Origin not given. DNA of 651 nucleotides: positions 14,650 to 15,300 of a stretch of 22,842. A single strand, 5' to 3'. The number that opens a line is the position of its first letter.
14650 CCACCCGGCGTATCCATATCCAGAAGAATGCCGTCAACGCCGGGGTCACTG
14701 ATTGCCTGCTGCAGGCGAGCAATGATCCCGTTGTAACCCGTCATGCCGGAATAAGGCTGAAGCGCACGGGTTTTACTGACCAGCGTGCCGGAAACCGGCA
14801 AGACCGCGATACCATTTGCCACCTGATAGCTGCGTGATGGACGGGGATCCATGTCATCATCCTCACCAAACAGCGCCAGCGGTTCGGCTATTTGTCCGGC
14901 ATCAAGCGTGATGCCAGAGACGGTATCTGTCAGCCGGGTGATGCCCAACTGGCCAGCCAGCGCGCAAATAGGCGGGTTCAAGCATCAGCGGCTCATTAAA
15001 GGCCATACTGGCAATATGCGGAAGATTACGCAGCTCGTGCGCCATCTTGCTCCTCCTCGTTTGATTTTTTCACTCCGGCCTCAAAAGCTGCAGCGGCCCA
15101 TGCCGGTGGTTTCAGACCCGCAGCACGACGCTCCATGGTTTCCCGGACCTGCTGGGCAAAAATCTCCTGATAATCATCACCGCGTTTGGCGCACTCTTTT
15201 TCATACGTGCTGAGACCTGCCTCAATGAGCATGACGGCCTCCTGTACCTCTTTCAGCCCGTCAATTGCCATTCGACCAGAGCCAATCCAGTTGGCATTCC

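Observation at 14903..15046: Head protease/scaffold gene C appears frameshifted 26 codons after its start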

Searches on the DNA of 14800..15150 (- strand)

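Call 3: search_dna_similar(query=window:14800-15150:-, collection=phages, mode=near, max_rows=40)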
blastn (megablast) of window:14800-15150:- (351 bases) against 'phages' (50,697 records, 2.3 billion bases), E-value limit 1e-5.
Records with a match: 90; places in all: 90; records where one place covers at least 80% of the query: 11.
Best place of each record, by identity: 95-99% 6; 90-95% 5; 80-90% 79.
By first word of the organism name: Escherichia 67; Stx1a-converting 10; Enterobacteria 9; Lambdavirus 2; Enterobacter 1; Campylobacter 1.
By host as written in the record: - 39; Escherichia coli 25; Escherichia coli ECOR13 7; Escherichia coli str. K-12 substr. MG1655 5; Escherichia coli C 3; Escherichia coli BL21(DE3) 2; Escherichia coli MC1000 2; Enterobacter sp. E12 1; and 6 more.
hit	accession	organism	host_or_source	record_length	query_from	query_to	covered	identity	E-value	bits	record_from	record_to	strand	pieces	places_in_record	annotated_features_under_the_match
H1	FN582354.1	Enterobacteria phage phi80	Escherichia coli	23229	1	351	100%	96.2%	7e-165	584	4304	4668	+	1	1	gene 5: gpC | gene 4: portal protein B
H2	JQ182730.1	Enterobacteria phage mEp237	Escherichia coli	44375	1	351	100%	96.2%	7e-165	584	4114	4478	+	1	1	head maturation protease | portal protein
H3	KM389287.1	Escherichia phage Phi06_2987 S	-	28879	1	351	100%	96.2%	7e-165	584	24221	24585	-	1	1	record has no annotation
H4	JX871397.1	Enterobacteria phage phi80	Escherichia coli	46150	1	351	100%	96.2%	7e-165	584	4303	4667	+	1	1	capsid serine protease | capsid portal protein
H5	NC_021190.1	Enterobacteria phage phi80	Escherichia coli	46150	1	351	100%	96.2%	7e-165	584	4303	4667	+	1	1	S49 family peptidase | portal protein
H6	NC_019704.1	Enterobacteria phage mEp237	Escherichia coli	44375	1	351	100%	96.2%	7e-165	584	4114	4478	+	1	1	S49 family peptidase | portal protein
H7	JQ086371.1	Enterobacteria phage HK225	Escherichia coli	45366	1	351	100%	91.5%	2e-136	490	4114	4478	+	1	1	head maturation protease C | portal protein gpB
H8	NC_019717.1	Enterobacteria phage HK225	Escherichia coli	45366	1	351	100%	91.5%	2e-136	490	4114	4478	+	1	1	S49 family peptidase | portal protein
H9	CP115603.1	Enterobacter phage MStein-2023a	Enterobacter sp. E12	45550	1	351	100%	91.0%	4e-133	479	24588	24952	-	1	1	record has no annotation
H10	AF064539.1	Escherichia phage N15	-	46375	1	345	98%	90.8%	8e-130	468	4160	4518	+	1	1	gene 5: gp5 | gene 4: gp4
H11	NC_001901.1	Escherichia phage N15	-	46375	1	345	98%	90.8%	8e-130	468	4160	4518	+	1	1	gene 5: S49 family peptidase | gene 4: portal protein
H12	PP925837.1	Escherichia phage Turner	Escherichia coli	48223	1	190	54%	84.9%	7e-46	189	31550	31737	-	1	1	portal protein | capsid assembly protein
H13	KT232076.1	Escherichia phage Lambda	Escherichia coli K-12 CV601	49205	1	190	54%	84.9%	7e-46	189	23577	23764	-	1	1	portal protein | hypothetical protein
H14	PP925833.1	Escherichia phage Kati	Escherichia coli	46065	1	190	54%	84.4%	3e-44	183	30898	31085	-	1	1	portal protein | capsid assembly protein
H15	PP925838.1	Escherichia phage Chlobot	Escherichia coli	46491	1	190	54%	84.4%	3e-44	183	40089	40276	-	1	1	portal protein | capsid assembly protein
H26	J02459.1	Escherichia phage Lambda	-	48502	1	183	52%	85.4%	7e-46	189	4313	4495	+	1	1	B (capsid component;533) | processed B | C (capsid component;439)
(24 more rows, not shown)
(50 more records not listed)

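Call 4: search_dna_similar(query=window:14800-15150:-, collection=ecoli_genomes, mode=near, max_rows=40)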
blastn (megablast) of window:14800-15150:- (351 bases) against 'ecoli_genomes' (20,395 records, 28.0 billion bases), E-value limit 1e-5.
Records with a match: 3223; places in all: 4539; records where one place covers at least 80% of the query: 85.
Genomes with a match: 3210 of 5426; with a place that covers at least 80% of the query: 85. Places per genome that has any: lowest 1, median 1, highest 5. On chromosomes: 4516 places; on plasmids: 23.
Best place of each record, by identity: 95-99% 85; 90-95% 1; 80-90% 3136; 60-80% 1.
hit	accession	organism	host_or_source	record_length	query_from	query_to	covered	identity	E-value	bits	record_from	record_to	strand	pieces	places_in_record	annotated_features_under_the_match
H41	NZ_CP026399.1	Escherichia coli strain ECONIH4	-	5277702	1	351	100%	96.2%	9e-164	584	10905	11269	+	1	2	S49 family peptidase | phage portal protein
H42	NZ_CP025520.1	Escherichia coli strain DH5alpha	common laboratory strain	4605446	1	351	100%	96.2%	9e-164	584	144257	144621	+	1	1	S49 family peptidase | phage portal protein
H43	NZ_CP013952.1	Escherichia coli strain HST04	TAKARA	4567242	1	351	100%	96.2%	9e-164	584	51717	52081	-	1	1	S49 family peptidase | phage portal protein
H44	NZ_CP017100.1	Escherichia coli strain K-12 NEB 5-alpha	not applicable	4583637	1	351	100%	96.2%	9e-164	584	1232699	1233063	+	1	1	S49 family peptidase | phage portal protein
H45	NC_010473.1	Escherichia coli str. K-12 substr. DH10B strain K-12 ...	-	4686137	1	351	100%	96.2%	9e-164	584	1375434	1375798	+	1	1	S49 family peptidase | phage portal protein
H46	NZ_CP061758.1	Escherichia coli O68:H12 strain 97.3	Bos taurus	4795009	1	351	100%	96.2%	9e-164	584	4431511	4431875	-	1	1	S49 family peptidase | phage portal protein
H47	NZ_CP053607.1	Escherichia coli strain NEB5-alpha_F'Iq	not applicable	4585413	1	351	100%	96.2%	9e-164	584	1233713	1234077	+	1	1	S49 family peptidase | phage portal protein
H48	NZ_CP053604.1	Escherichia coli strain NEB10-beta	not applicable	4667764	1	351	100%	96.2%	9e-164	584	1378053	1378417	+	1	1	S49 family peptidase | phage portal protein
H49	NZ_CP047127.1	Escherichia coli K-12 strain K-12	not applicable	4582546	1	351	100%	96.2%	9e-164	584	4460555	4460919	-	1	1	S49 family peptidase | phage portal protein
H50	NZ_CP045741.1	Escherichia coli strain DH5alpha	not applicable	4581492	1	351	100%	96.2%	9e-164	584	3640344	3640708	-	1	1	S49 family peptidase | phage portal protein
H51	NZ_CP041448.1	Escherichia coli strain YPE10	Pork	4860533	1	351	100%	96.2%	9e-164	584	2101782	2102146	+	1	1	S49 family peptidase | phage portal protein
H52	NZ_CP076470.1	Escherichia coli strain DH5a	liquid culture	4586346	1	351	100%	96.2%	9e-164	584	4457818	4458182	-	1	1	S49 family peptidase | phage portal protein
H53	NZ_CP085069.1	Escherichia coli strain P27_L1_05.20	Homo sapiens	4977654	1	351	100%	96.2%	9e-164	584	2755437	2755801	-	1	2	S49 family peptidase | phage portal protein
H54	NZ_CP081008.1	Escherichia coli strain XL10-gold-ultracompetent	-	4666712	1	351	100%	96.2%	9e-164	584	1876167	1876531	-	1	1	S49 family peptidase | phage portal protein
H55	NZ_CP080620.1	Escherichia coli strain TOP10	-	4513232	1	351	100%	96.2%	9e-164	584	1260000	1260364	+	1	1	S49 family peptidase | phage portal protein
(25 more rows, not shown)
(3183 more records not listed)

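Call 5: get_annotated_region(hit=H4, flank=3000)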
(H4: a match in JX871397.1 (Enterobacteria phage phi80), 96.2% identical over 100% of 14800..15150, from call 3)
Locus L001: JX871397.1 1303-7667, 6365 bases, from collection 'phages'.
description: Enterobacteria phage phi80, complete genome.
organism: Enterobacteria phage phi80 (NCBI taxid 10713)
taxonomy: Viruses; Duplodnaviria; Heunggongvirae; Uroviricota; Caudoviricetes
host: Escherichia coli; source: -; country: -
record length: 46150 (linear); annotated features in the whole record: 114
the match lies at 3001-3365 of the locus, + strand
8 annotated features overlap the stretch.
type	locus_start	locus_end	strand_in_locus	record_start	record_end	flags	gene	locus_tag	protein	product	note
CDS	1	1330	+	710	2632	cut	-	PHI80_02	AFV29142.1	terminase large subunit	2; similar to lambda A, N15 gp2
CDS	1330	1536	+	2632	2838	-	-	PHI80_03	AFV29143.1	head-tail joining protein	similar to lambda W, N15 gp3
CDS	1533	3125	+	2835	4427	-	-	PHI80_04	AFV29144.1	capsid portal protein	similar to lambda B, N15 gp4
CDS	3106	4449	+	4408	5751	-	-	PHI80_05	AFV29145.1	capsid serine protease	similar to lambda C, N15 gp5; contains peptidase S49 domain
CDS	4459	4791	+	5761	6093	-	-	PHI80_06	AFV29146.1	head-DNA stabilization protein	similar to lambda D, N15 gp7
CDS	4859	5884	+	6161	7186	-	-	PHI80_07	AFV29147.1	major capsid (head) protein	5; similar to lambda E, N15 gp8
CDS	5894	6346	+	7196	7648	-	-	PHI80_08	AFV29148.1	DNA packaging protein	similar to lambda FI, N15 gp9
CDS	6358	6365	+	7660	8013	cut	-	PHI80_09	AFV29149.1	head-tail joining protein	similar to lambda FII, N15 gp10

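Call 8: get_annotated_region(hit=H7, flank=200)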
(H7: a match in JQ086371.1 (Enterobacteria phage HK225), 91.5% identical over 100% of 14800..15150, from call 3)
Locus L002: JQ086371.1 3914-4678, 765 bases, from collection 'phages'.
description: Enterobacteria phage HK225, complete genome.
organism: Enterobacteria phage HK225 (NCBI taxid 1147144)
taxonomy: Viruses; Duplodnaviria; Heunggongvirae; Uroviricota; Caudoviricetes
host: Escherichia coli; source: -; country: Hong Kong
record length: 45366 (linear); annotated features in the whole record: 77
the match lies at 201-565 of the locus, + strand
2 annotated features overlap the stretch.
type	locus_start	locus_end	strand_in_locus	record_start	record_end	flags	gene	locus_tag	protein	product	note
CDS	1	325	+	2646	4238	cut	-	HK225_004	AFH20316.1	portal protein gpB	similar to NP_955536 processed B [Enterobacteria phage lambda]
CDS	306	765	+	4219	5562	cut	-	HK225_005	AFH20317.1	head maturation protease C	similar to NP_046900 gp5 [Enterobacteria phage N15]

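Call 9: get_annotated_region(hit=H10, flank=200)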
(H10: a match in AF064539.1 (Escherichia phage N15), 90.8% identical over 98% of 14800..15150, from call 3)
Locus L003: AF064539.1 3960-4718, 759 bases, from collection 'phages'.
description: Escherichia phage N15, complete genome.
organism: Escherichia phage N15 (NCBI taxid 1604876)
taxonomy: Viruses; Duplodnaviria; Heunggongvirae; Uroviricota; Caudoviricetes; Ravinvirus; Ravinvirus N15
host: -; source: -; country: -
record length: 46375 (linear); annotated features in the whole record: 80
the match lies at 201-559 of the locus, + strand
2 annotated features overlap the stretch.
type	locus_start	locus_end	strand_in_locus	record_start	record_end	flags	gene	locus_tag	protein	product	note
CDS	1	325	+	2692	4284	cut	gene 4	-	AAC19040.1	gp4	head portal protein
CDS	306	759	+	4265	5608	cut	gene 5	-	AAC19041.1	gp5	-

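Call 10: get_annotated_region(hit=H26, flank=400)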
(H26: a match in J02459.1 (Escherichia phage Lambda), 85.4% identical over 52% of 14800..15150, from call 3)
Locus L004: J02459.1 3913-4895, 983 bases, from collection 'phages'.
description: Escherichia phage Lambda, complete genome.
organism: Escherichia phage Lambda (NCBI taxid 2681611)
taxonomy: Viruses; Duplodnaviria; Heunggongvirae; Uroviricota; Caudoviricetes; Lambdavirus; Lambdavirus lambda
host: -; source: -; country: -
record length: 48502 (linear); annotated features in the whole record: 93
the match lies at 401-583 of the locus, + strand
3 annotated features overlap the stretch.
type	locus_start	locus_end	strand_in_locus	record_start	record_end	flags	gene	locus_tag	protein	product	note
CDS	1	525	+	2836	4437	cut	-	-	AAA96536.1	B (capsid component;533)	-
mat_peptide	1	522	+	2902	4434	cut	-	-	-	processed B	-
CDS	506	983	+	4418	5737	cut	-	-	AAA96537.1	C (capsid component;439)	-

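Call 64: search_dna_similar(query=window:14800-15150:-, collection=plasmids, mode=near, max_rows=6)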
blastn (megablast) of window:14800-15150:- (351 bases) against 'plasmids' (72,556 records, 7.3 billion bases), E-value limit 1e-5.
Records with a match: 44; places in all: 46; records where one place covers at least 80% of the query: 1.
Best place of each record, by identity: 80-90% 44.
By first word of the organism name: Escherichia 39; Enterobacter 1; Salmonella 1; Stenotrophomonas 1; Klebsiella 1; Paenibacillus 1.
By predicted mobility (MOB-suite, as given by PLSDB): non-mobilizable 43; conjugative 1.
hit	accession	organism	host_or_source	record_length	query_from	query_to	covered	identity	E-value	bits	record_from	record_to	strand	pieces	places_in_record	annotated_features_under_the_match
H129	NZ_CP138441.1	Enterobacter cloacae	Homo sapiens,Bacterial pure ...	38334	1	348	99%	89.5%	1e-122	446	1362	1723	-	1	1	phage portal protein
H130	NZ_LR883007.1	Escherichia coli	-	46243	1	190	54%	85.4%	5e-47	195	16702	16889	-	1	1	phage portal protein | S49 family peptidase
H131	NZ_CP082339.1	Salmonella enterica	Correlophus ciliatus,Faeces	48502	1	190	54%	84.9%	2e-45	189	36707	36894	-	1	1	phage portal protein | S49 family peptidase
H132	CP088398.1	Escherichia coli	Homo sapiens,blood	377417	1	190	54%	84.9%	2e-45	189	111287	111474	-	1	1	phage portal protein | S49 family peptidase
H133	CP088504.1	Escherichia coli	Homo sapiens,blood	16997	1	190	54%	84.9%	2e-45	189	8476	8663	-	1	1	phage portal protein | S49 family peptidase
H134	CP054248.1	Escherichia coli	Homo sapiens,bone infection of foot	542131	1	190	54%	84.9%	2e-45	189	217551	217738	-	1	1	phage portal protein | S49 family peptidase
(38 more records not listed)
